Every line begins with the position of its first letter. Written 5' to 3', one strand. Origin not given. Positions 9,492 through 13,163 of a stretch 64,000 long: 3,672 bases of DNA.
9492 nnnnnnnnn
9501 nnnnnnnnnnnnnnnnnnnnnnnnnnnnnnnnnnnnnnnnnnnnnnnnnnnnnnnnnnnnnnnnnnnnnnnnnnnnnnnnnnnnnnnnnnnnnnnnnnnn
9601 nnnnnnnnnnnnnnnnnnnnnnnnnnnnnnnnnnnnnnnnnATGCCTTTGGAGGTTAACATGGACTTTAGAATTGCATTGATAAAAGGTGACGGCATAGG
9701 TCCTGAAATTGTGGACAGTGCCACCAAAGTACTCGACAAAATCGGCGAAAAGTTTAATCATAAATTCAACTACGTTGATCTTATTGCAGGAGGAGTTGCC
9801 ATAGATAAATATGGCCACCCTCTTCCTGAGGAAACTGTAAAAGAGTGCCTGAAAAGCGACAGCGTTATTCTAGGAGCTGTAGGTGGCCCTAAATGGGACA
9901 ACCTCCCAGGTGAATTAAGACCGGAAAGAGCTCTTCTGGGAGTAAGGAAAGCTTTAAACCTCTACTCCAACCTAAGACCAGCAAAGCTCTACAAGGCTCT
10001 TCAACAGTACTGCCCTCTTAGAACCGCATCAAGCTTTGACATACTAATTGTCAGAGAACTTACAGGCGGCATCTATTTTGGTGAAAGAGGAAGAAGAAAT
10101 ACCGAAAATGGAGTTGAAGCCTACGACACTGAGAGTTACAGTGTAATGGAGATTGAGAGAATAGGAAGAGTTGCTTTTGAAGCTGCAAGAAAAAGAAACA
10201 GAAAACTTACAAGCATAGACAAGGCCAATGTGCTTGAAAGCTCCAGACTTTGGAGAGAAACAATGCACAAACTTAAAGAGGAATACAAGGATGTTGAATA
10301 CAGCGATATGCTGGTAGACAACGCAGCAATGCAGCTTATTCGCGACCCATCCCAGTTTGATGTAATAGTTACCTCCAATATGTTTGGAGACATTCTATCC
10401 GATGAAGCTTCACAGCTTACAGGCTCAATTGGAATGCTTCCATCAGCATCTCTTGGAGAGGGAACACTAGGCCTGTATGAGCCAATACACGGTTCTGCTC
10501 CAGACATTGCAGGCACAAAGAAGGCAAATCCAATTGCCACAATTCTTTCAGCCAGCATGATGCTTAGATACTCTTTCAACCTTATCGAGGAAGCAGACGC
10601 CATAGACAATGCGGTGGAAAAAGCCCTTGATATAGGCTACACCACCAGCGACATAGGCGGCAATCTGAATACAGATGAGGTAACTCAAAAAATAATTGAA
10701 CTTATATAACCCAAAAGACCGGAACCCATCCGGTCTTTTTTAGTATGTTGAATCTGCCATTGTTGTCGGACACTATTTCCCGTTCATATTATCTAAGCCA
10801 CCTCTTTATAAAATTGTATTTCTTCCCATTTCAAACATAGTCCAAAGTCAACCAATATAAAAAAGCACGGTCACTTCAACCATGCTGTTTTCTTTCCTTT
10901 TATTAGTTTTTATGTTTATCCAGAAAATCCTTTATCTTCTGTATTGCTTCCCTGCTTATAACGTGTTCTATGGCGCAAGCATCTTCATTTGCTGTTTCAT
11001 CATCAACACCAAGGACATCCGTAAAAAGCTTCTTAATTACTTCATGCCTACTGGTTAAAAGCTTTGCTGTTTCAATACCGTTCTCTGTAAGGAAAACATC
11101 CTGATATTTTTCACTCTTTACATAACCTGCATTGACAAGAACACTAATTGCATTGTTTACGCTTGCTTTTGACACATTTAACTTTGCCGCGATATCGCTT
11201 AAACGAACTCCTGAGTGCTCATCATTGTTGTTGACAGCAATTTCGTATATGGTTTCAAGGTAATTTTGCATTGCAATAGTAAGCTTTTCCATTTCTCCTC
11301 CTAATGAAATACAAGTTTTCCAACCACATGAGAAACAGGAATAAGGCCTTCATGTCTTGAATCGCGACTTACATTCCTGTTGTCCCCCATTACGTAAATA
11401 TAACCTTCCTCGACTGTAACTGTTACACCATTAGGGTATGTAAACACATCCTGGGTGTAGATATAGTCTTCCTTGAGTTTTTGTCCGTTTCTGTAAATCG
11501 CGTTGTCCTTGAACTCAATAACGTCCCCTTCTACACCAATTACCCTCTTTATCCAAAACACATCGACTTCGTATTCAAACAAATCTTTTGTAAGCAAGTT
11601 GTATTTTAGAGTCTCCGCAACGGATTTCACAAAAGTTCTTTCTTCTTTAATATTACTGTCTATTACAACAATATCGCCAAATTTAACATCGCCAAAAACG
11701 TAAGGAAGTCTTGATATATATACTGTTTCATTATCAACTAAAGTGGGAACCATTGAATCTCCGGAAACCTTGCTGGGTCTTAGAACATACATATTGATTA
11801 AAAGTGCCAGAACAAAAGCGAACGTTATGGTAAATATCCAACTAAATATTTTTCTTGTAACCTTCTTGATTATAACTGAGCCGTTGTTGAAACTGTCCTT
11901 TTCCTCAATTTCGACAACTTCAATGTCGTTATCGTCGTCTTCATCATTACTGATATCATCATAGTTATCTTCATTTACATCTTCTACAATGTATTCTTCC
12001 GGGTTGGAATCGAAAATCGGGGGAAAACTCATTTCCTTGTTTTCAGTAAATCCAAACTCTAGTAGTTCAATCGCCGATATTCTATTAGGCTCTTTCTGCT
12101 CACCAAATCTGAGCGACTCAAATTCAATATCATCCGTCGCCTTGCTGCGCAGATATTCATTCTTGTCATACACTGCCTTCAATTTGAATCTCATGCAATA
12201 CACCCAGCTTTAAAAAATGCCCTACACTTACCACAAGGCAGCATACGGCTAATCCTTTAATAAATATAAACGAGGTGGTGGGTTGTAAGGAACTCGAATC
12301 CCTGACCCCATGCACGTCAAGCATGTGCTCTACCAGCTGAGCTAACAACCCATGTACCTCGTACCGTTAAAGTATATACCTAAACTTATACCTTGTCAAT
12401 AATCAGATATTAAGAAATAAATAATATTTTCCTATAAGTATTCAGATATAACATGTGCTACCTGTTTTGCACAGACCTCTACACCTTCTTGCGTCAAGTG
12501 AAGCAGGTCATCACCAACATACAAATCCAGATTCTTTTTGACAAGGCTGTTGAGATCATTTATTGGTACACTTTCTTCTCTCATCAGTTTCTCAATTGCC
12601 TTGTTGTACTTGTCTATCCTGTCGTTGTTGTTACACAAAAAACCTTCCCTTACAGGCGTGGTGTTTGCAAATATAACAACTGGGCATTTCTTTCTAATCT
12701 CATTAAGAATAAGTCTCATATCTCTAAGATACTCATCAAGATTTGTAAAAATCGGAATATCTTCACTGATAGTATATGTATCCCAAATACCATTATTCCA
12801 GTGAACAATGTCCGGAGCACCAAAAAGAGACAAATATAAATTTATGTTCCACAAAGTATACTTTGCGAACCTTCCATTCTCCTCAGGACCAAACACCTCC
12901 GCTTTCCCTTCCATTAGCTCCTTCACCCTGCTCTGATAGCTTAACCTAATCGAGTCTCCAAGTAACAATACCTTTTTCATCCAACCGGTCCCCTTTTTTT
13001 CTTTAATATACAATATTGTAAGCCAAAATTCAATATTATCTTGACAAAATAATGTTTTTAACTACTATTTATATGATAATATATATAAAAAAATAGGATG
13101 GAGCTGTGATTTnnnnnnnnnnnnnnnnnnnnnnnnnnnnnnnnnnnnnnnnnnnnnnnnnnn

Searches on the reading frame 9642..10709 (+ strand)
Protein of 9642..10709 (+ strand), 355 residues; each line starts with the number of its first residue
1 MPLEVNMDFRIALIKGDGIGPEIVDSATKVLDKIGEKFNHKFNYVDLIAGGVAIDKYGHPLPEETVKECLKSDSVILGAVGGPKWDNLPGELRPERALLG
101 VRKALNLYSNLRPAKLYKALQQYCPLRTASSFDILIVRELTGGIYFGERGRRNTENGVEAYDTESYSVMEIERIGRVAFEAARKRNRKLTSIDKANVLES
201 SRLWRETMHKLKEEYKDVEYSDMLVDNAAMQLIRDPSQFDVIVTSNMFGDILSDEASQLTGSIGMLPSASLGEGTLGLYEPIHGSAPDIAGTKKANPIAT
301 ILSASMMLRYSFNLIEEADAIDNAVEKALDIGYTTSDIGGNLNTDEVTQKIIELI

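Call 28: search_protein_families(library=pfam, proteins=[window:9642-10709:+], max_evalue=0.00001)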
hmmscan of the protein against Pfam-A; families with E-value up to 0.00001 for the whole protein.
window:9642-10709:+ (355 aa): 1 family
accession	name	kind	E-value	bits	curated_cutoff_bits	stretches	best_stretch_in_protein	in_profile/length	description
PF00180.25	Iso_dh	-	9.6e-140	466.2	27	1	11-351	2-348/348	Isocitrate/isopropylmalate dehydrogenase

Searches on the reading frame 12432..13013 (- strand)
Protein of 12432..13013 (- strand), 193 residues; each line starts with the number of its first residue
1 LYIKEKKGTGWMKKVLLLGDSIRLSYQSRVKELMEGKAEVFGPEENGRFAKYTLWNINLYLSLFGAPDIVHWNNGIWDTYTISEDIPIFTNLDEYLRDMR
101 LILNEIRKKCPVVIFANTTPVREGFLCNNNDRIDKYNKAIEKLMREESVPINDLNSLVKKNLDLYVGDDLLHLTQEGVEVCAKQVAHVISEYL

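Call 53: search_protein_families(library=pfam, proteins=[window:12432-13013:-], max_evalue=0.00001)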
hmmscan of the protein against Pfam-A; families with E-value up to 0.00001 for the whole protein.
window:12432-13013:- (193 aa): 1 family
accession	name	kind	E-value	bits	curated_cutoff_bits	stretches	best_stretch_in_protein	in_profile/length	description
PF13472.12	Lipase_GDSL_2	-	2.1e-07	32.1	32.9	1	85-178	81-176/178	GDSL-like Lipase/Acylhydrolase family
